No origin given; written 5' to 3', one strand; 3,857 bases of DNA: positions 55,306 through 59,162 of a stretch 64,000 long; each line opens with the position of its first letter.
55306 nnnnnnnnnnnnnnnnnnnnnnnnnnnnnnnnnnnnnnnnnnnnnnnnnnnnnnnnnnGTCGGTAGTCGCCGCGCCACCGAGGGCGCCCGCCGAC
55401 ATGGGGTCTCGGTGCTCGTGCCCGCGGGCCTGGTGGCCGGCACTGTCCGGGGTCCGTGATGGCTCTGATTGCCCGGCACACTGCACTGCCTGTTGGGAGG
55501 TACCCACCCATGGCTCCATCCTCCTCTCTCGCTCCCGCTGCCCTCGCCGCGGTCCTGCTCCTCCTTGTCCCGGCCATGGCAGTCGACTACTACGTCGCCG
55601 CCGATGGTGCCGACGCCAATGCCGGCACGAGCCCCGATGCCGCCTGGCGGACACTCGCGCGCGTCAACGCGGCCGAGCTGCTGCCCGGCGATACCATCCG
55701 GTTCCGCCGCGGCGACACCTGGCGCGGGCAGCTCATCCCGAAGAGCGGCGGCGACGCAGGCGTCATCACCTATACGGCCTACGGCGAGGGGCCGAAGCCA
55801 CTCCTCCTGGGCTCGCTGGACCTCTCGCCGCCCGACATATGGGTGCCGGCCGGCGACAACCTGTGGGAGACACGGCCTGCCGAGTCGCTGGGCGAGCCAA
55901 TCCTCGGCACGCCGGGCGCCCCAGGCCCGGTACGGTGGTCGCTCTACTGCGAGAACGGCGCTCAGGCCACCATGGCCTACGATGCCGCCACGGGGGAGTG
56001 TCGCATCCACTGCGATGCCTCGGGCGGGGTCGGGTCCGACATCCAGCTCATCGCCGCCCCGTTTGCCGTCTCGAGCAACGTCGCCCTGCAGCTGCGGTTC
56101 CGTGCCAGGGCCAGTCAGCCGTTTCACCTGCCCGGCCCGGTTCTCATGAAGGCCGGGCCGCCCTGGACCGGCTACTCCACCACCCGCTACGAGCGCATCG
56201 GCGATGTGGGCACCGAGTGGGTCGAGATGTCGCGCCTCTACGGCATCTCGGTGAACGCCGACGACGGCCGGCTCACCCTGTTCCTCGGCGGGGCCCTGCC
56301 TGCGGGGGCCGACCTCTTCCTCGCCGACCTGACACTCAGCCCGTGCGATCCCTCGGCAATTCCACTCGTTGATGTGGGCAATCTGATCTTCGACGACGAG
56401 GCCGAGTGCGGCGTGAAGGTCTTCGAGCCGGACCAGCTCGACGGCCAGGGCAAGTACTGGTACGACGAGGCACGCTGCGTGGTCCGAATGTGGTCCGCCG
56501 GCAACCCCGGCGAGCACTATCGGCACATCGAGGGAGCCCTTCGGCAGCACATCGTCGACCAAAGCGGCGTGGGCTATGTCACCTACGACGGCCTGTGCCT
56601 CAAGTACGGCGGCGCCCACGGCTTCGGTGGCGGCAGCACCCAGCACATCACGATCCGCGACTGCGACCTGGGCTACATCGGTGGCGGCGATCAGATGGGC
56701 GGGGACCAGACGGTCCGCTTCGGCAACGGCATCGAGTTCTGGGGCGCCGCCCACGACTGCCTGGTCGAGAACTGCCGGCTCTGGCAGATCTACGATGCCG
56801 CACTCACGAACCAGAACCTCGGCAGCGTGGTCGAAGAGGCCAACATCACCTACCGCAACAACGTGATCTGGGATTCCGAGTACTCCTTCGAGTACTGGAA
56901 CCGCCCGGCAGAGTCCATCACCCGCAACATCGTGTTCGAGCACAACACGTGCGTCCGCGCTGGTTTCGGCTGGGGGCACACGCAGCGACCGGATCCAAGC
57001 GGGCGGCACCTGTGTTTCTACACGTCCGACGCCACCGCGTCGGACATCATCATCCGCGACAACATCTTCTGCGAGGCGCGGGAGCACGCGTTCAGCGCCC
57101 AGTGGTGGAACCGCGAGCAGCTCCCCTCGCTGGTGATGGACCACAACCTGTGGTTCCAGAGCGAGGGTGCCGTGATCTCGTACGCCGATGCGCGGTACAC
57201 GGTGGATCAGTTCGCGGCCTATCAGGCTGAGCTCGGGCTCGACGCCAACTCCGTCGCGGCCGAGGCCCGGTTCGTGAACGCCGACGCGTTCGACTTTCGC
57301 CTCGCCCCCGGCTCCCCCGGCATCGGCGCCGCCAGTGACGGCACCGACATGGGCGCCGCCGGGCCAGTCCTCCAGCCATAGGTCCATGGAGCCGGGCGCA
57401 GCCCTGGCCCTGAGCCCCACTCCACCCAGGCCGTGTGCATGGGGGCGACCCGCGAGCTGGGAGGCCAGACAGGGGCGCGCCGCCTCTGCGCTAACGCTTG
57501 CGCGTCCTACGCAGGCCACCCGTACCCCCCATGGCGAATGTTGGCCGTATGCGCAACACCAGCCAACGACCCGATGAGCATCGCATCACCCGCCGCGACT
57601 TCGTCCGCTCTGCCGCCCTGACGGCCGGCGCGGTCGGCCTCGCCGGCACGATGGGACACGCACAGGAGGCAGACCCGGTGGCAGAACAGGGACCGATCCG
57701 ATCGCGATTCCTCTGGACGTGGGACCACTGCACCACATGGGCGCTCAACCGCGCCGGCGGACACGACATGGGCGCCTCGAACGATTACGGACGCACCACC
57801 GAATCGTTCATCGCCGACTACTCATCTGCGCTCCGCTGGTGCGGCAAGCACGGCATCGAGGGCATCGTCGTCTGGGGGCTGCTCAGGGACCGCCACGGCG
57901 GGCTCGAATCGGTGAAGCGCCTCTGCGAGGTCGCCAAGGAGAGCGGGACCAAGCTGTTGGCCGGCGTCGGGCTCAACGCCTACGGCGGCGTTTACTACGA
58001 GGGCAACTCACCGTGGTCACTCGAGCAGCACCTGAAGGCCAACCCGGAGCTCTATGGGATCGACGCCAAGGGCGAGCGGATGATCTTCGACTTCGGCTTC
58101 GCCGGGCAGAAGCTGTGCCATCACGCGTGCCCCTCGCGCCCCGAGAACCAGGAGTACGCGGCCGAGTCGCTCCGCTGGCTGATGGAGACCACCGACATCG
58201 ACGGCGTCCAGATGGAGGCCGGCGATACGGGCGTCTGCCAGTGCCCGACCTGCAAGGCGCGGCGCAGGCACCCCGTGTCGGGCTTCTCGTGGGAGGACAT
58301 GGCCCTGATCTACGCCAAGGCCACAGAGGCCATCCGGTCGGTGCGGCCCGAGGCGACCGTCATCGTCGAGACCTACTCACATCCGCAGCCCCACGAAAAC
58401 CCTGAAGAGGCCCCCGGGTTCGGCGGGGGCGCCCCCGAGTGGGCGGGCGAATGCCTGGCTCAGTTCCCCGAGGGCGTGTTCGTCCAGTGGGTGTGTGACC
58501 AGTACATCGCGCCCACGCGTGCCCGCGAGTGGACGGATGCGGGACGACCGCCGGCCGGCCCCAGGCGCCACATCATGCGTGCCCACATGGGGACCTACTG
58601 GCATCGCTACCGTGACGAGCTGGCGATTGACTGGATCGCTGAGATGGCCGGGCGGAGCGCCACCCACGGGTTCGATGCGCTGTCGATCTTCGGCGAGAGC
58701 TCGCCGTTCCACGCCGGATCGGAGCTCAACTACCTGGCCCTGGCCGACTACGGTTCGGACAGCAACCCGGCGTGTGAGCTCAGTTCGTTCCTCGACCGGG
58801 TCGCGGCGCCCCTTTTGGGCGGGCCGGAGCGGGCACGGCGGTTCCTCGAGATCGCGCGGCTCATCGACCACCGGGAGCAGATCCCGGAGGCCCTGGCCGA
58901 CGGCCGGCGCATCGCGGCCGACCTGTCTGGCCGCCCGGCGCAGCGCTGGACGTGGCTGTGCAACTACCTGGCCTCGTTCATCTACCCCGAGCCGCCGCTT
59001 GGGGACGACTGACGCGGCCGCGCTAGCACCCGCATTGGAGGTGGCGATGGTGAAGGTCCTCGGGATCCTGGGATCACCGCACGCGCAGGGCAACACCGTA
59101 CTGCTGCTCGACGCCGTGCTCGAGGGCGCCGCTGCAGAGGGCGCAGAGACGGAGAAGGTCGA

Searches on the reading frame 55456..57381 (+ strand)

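Call 15: search_protein_families(library=pfam, proteins=[window:55456-57381:+], max_evalue=0.001)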
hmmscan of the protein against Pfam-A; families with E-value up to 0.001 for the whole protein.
window:55456-57381:+ (641 aa): 0 families

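Call 53: search_protein_families(library=pfam, proteins=[window:55456-57381:+], max_evalue=5)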
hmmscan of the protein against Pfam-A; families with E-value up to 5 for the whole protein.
window:55456-57381:+ (641 aa): 2 families
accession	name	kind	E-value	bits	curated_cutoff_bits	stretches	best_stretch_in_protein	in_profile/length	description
PF13229.12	Beta_helix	-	0.0016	18.5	25.9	1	408-577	21-147/158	Right handed beta helix region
PF05048.19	NosD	-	0.0042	17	23.6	1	414-497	5-82/212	Periplasmic copper-binding protein (NosD)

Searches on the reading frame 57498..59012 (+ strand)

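Call 15: search_protein_families(library=pfam, proteins=[window:57498-59012:+], max_evalue=0.001)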
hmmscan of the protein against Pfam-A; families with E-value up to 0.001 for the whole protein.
window:57498-59012:+ (504 aa): 1 family
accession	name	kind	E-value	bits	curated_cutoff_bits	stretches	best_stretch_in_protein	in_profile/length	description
PF10399.14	UCR_Fe-S_N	-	0.00078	19.3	24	0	25-50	4-29/41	Ubiquitinol-cytochrome C reductase Fe-S subunit TAT signal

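Call 53: search_protein_families(library=pfam, proteins=[window:57498-59012:+], max_evalue=5)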
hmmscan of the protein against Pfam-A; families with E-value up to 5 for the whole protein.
window:57498-59012:+ (504 aa): 3 families
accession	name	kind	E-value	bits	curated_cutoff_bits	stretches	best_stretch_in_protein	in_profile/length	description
PF10399.14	UCR_Fe-S_N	-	0.00078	19.3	24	1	25-50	4-29/41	Ubiquitinol-cytochrome C reductase Fe-S subunit TAT signal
PF10518.14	TAT_signal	-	0.084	13.3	22.7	1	30-49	2-21/21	TAT (twin-arginine translocation) pathway signal sequence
PF19462.4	DUF5999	-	0.28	11.7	27.5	1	458-489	3-34/57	Family of unknown function (DUF5999)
